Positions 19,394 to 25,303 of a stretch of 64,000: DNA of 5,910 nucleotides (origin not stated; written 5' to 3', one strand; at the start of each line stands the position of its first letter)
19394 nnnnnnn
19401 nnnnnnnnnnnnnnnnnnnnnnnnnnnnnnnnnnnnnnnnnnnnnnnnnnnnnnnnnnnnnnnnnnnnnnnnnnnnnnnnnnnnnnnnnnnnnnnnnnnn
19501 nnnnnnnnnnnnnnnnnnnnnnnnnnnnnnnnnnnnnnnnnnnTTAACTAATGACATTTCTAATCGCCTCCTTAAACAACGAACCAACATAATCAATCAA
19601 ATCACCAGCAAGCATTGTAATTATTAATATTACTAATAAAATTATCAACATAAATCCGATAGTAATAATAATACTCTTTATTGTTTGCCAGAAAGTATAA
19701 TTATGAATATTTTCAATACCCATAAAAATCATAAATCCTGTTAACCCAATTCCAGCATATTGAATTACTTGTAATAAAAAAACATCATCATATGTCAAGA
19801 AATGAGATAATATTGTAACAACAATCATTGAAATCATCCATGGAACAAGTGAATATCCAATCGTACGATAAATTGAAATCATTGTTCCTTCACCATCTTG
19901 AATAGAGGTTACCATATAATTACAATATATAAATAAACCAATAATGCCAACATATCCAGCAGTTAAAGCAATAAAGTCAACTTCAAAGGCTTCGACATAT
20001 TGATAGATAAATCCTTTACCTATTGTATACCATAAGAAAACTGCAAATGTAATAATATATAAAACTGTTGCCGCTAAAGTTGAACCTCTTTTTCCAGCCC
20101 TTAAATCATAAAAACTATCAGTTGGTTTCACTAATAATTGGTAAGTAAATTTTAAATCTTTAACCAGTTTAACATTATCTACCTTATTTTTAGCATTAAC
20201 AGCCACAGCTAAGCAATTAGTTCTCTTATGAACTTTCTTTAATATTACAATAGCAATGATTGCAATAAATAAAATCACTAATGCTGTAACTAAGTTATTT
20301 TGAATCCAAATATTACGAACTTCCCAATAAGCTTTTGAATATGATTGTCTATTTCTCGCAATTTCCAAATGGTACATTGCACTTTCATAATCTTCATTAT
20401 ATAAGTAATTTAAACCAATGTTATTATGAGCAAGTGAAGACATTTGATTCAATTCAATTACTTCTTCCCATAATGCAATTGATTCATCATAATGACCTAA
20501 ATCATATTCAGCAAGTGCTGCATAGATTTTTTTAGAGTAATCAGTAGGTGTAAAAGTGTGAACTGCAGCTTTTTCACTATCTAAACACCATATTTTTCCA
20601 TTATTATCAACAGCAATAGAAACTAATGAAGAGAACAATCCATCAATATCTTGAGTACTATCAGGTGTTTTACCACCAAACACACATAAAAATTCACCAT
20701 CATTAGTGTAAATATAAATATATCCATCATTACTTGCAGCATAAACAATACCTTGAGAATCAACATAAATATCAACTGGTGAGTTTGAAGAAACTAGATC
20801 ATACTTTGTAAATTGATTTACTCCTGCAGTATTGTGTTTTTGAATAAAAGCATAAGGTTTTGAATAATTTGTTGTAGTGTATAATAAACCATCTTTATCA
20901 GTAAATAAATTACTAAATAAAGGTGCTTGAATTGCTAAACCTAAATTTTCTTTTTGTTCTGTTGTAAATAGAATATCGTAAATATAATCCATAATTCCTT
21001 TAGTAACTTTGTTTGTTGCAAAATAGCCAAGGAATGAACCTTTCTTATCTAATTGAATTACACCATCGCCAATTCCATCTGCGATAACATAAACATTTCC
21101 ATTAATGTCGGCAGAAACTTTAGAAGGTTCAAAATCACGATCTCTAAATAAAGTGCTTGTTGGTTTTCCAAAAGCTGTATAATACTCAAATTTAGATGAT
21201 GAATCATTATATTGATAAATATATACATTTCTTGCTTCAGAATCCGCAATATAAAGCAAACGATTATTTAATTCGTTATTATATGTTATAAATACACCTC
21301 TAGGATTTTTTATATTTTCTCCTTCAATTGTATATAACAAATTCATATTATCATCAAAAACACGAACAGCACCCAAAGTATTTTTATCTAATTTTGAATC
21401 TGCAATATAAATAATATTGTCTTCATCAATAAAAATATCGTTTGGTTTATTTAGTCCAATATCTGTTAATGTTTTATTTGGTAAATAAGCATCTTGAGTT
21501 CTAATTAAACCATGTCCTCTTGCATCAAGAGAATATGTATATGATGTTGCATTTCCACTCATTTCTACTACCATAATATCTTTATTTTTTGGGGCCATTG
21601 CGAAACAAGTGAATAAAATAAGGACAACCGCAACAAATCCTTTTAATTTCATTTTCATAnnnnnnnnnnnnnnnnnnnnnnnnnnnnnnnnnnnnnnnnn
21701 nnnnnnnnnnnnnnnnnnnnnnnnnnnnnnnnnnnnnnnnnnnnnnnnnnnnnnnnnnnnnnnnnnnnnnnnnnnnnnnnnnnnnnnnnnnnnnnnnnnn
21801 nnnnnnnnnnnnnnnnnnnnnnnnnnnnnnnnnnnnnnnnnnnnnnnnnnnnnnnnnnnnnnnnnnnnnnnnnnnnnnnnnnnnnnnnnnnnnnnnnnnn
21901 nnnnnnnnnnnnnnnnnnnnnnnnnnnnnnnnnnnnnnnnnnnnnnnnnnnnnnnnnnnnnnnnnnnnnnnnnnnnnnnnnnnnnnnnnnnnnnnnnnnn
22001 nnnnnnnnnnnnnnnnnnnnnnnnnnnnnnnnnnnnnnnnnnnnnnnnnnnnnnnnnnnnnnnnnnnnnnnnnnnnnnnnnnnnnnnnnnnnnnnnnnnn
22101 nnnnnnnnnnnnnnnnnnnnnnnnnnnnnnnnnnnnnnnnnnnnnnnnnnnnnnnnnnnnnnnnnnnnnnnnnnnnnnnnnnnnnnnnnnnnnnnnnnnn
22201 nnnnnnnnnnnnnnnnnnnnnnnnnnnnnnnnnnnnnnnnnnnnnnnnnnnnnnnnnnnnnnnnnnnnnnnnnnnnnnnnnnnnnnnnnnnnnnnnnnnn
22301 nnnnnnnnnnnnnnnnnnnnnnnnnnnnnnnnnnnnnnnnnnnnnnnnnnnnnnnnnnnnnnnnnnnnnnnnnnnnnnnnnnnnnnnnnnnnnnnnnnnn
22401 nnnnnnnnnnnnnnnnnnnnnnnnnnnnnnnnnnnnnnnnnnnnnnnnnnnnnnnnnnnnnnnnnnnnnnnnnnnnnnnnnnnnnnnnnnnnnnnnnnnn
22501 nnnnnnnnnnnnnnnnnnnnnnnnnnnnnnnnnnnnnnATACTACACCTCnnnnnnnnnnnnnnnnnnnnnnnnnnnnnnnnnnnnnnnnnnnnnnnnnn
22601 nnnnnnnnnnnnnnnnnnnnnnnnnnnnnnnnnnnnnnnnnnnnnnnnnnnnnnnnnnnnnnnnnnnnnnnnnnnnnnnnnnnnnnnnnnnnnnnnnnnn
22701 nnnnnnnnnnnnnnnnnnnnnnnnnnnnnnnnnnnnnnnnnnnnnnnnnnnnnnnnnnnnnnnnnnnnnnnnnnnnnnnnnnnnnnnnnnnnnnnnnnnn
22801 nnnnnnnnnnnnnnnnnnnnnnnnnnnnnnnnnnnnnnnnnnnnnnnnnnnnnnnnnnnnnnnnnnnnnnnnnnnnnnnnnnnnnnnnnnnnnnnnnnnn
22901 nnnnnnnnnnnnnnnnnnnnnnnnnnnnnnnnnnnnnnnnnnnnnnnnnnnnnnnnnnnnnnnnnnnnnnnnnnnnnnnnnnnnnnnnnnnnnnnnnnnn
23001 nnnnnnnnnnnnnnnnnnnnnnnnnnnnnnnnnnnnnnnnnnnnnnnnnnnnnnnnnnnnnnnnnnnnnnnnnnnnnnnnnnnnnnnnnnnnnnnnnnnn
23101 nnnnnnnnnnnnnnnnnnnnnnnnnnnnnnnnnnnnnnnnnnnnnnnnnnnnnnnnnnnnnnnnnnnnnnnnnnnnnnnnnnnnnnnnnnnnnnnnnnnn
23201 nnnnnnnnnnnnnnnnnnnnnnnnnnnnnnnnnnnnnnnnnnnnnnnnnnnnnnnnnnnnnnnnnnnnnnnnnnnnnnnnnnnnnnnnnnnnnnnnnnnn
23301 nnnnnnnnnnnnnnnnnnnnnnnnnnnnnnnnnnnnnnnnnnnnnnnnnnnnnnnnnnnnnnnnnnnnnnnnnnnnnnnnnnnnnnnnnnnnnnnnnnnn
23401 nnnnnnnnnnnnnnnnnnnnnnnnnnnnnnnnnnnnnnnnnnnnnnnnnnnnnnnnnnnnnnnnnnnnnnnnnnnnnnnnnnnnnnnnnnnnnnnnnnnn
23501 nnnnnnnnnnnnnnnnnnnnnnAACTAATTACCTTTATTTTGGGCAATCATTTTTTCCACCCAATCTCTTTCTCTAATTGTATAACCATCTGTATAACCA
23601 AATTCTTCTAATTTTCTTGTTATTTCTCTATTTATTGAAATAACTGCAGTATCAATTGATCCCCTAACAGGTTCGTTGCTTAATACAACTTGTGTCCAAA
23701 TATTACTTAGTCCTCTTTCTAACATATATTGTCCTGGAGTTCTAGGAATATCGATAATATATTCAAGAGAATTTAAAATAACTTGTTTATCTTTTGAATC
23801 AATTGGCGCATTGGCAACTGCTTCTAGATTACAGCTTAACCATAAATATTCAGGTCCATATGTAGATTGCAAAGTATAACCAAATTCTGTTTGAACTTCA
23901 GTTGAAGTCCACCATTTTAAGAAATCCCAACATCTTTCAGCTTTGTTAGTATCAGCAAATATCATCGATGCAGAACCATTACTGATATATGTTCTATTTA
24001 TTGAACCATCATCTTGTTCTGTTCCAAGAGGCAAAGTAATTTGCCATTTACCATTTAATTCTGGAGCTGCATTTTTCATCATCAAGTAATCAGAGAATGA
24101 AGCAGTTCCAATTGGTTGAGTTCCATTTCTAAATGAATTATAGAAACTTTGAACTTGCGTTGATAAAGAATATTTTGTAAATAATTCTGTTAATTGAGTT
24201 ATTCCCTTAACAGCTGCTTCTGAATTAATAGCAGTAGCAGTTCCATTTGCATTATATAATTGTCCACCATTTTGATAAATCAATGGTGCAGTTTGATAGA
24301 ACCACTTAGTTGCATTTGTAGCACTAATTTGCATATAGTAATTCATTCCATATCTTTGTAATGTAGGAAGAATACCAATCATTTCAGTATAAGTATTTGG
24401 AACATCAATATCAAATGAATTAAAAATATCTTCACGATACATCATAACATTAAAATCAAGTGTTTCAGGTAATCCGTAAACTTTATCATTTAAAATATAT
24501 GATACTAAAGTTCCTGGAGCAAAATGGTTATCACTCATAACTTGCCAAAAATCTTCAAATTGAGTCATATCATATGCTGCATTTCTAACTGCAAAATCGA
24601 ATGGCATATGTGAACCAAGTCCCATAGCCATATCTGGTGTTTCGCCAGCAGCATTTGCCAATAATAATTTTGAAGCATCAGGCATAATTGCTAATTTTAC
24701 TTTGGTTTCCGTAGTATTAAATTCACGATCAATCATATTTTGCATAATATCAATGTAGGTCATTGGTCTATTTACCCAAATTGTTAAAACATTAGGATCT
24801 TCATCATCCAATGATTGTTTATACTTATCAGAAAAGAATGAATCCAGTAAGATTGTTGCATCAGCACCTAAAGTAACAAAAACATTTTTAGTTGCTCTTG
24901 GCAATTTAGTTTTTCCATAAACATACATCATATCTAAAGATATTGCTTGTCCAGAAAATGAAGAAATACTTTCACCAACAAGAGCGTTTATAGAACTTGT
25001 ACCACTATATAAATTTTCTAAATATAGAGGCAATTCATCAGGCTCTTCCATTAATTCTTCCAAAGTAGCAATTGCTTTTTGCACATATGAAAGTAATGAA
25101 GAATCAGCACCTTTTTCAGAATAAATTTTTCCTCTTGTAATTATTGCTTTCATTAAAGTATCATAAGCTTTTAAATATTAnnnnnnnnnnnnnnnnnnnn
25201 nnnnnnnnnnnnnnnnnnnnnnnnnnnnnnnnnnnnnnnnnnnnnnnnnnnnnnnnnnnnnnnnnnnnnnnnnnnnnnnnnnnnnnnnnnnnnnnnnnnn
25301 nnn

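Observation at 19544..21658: Secreted NHL-like beta-propeller + TPR protein fused to a Yip1-like polytopic membrane domain, encoded inside the ABC importer operon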

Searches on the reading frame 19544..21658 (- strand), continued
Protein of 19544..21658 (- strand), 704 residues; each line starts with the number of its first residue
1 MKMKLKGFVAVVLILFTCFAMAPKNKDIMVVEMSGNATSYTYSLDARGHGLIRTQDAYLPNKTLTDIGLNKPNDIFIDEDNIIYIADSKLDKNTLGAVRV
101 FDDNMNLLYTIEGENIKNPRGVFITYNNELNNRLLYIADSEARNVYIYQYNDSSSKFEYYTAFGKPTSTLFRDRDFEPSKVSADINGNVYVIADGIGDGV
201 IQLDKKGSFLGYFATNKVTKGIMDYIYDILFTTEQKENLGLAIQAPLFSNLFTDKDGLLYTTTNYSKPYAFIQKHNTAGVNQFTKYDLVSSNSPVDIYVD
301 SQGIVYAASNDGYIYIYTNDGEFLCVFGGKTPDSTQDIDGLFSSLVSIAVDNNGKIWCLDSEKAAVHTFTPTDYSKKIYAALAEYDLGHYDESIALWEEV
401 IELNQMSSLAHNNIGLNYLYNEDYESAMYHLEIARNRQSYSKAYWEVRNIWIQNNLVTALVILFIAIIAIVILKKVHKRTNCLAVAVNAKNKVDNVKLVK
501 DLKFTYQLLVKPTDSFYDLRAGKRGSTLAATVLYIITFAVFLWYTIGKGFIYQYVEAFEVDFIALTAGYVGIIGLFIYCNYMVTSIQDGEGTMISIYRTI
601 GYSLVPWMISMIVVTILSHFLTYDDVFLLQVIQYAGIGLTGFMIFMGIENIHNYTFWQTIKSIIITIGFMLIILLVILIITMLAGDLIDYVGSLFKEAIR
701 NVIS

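Call 32: fold_search(model_id=the predicted structure, library=pdb)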
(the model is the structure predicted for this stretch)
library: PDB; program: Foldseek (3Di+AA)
matches with E <= 10: 1415; with E <= 0.001: 293
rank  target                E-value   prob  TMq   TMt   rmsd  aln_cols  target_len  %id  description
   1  6xg7                  7.8e-12  1.00  0.30  0.70   4.3       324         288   22  1.3 A Resolution Structure of the of the NHL Repeat Region of D. melanogaster Thin (released 2020-12-16)
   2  1q7f_B                9.2e-11  1.00  0.29  0.68   5.3       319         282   14  Brain Tumor NHL domain (released 2003-10-21)
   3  4zlr_B                2.5e-10  1.00  0.29  0.69   5.1       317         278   14  Structure of the Brat-NHL domain bound to consensus RNA motif (released 2015-11-11)
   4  9n6v_LQ               2.6e-10  1.00  0.28  0.24  25.7       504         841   10  SSU processome maturation and disassembly, State A (released 2025-11-05)
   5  4zlr_A                6.1e-10  1.00  0.29  0.68   5.1       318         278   14  Structure of the Brat-NHL domain bound to consensus RNA motif (released 2015-11-11)
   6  6rek                  6.4e-10  1.00  0.29  0.75   4.4       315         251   18  Crystal structure of Pizza6-SH with Cu2+ (released 2019-07-31)
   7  9n6z_LQ               7.1e-10  1.00  0.27  0.24  24.7       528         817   11  SSU processome maturation and disassembly, State D (released 2025-11-05)
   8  1q7f_A                1.0e-09  1.00  0.27  0.62   7.2       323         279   13  Brain Tumor NHL domain (released 2003-10-21)
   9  6qsd                  1.1e-09  1.00  0.27  0.70   5.7       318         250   17  Crystal structure of Pizza6S (released 2020-03-18)
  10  5xjc_T                1.1e-09  1.00  0.29  0.58   7.1       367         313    9  Cryo-EM structure of the human spliceosome just prior to exon ligation at 3.6 angstrom (released 2017-07-05)
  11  8xi2_T                1.4e-09  1.00  0.28  0.52   7.0       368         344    8  Cryo-EM structure of the Chlamydomonas C* complex (released 2024-10-09)
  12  9n74_LQ               1.4e-09  1.00  0.27  0.24  25.5       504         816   11  SSU processome maturation and disassembly, State H (released 2025-10-29)
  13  3hxj_D                1.7e-09  1.00  0.25  0.49   8.1       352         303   14  Crystal Structure of Pyrrolo-quinoline quinone (PQQ_DH) from Methanococcus maripaludis, Northeast Structural Genomics  (released 2009-08-25)
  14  6reg_A                2.0e-09  1.00  0.28  0.73   4.4       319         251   17  Crystal structure of Pizza6-S with Zn2+ (released 2019-07-31)
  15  6bk8_D                2.6e-09  1.00  0.28  0.50   7.0       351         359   11  S. cerevisiae spliceosomal post-catalytic P complex (released 2018-02-21)
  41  4a2m_B                2.4e-08  1.00  0.26  0.25  10.7       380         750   13  Structure of the periplasmic domain of the heparin and heparan sulphate sensing hybrid two component system BT4663 in  (released 2012-05-02)
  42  4a2m_D                2.5e-08  1.00  0.26  0.25  10.7       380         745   13  Structure of the periplasmic domain of the heparin and heparan sulphate sensing hybrid two component system BT4663 in  (released 2012-05-02)
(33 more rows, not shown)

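Call 54: search_protein_representatives(alignment_id=A1)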
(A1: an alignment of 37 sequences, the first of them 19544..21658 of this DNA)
Query: 37 sequences, 677 profile positions. Proteins with E-value up to 0.001 (for the whole library): 85068; up to 1e-10: 33315; up to 1e-30: 4359. The best 150 are listed.
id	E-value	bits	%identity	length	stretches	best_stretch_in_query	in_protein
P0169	2.3e-274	928.6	-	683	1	1-676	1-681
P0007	3.0e-274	928.2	-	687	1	1-673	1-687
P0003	5.0e-274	927.5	-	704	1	2-676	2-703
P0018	5.7e-266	900.8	-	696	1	1-675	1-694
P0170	9.9e-259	876.9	-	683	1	10-675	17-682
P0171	4.0e-257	871.6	-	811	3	137-676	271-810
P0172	3.6e-251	851.9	-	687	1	4-676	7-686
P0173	5.1e-251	851.4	-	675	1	1-675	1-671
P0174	2.4e-250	849.2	-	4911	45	55-172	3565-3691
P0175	1.6e-249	846.5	-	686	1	1-677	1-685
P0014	2.5e-245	832.6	-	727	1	2-673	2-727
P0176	1.0e-244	830.6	-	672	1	11-675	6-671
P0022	1.6e-235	800.2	-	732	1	1-676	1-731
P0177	2.2e-235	799.7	-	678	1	1-676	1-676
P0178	3.3e-231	785.9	-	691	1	4-676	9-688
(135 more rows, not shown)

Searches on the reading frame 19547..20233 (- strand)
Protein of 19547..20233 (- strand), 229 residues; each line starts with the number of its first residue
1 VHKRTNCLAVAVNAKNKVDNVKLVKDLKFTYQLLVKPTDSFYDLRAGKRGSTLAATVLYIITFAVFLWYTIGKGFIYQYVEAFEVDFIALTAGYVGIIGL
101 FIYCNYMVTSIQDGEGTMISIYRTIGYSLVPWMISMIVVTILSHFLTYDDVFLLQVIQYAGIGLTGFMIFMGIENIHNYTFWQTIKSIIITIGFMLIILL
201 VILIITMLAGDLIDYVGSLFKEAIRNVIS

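Call 80: find_homologous_proteins(query=window:19547-20233:-, max_evalue=0.001)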
Query window:19547-20233:- (229 aa): 1 proteins with E <= 0.001 among 550 candidates.
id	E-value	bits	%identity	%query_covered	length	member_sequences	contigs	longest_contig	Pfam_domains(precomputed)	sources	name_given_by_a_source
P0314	2.3e-120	418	85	99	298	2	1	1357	PF04893.23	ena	-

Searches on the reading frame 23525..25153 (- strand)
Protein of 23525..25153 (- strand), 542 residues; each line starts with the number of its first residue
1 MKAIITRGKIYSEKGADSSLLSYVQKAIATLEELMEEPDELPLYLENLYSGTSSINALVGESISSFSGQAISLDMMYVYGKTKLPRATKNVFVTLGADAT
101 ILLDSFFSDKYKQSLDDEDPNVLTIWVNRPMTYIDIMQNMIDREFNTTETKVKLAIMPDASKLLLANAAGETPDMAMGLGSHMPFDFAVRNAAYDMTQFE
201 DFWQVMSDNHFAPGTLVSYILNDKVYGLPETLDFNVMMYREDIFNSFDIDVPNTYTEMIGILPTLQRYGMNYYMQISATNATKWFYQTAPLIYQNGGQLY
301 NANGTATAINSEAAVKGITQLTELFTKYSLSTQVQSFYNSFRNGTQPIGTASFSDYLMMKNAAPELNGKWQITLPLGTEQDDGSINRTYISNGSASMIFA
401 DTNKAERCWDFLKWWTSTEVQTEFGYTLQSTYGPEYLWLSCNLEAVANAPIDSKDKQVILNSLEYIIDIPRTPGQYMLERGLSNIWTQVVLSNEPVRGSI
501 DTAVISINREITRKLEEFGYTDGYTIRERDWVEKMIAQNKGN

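Call 4: search_protein_families(library=pfam, proteins=[window:23525-25153:-], max_evalue=0.01)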
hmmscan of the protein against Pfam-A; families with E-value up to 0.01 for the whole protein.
window:23525-25153:- (542 aa): 3 families
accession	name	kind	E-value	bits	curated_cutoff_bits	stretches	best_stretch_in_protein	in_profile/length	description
PF13416.11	SBP_bac_8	-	6.6e-19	69.2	27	1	160-424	25-252/279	Bacterial extracellular solute-binding protein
PF01547.30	SBP_bac_1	-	6.1e-17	63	26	1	136-421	9-306/307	Bacterial extracellular solute-binding protein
PF16832.10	EKLF_TAD1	-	0.0035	17.6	25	1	410-421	5-16/27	Erythroid krueppel-like transcription factor, transactivation 1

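Call 5: search_protein_families(library=ncbifam, proteins=[window:23525-25153:-], max_evalue=0.01)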
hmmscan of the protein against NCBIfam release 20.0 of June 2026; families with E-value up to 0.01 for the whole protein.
window:23525-25153:- (542 aa): 0 families

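Call 79: search_solved_structures(query=window:23525-25153:-, max_evalue=0.01)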
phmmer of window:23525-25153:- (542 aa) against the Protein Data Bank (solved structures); distinct sequences matched with E-value up to 0.01: 22.
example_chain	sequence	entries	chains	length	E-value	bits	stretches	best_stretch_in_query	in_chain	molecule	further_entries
5ysb_A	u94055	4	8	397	7e-13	51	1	118-423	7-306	Lin1841 protein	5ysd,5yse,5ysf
5ci5_A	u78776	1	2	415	3.8e-08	35.4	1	121-423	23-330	Extracellular solute-binding protein family 1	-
4g68_B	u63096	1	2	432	1.4e-07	33.6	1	161-316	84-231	ABC transporter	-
2z8d_A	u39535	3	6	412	1.4e-07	33.5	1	163-419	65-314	Galacto-N-biose/lacto-N-biose I transporter substrate-binding protein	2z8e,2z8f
4g68_A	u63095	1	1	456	1.6e-07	33.4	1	161-316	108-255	ABC transporter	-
6dtq_A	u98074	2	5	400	3.6e-07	32.2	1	150-333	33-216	maltose-binding protein MalE3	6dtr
3uor_A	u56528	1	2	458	3.7e-07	32.2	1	159-428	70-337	ABC transporter sugar binding protein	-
4qrz_A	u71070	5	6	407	4.6e-07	31.9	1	112-320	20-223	ABC-TYPE SUGAR TRANSPORTER | ABC transporter, substrate binding protein (Sugar)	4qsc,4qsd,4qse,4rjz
7x0i_A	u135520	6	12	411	2.3e-06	29.5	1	161-426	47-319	CbpB | CpbB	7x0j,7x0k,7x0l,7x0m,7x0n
9xf5_A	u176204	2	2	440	5.4e-06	28.3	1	161-422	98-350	ABC transporter substrate-binding protein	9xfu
5iai_A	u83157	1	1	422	1e-05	27.4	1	229-426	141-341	Sugar ABC transporter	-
5f7v_A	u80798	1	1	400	2.2e-05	26.3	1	159-418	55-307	Lmo0181 protein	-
7vfr_A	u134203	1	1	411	0.00013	23.8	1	164-420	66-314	Extracellular solute-binding protein, family 1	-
7vfq_A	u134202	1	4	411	0.00015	23.6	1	166-420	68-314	Extracellular solute-binding protein, family 1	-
4r9f_A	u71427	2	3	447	0.00015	23.5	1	161-374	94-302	MBP1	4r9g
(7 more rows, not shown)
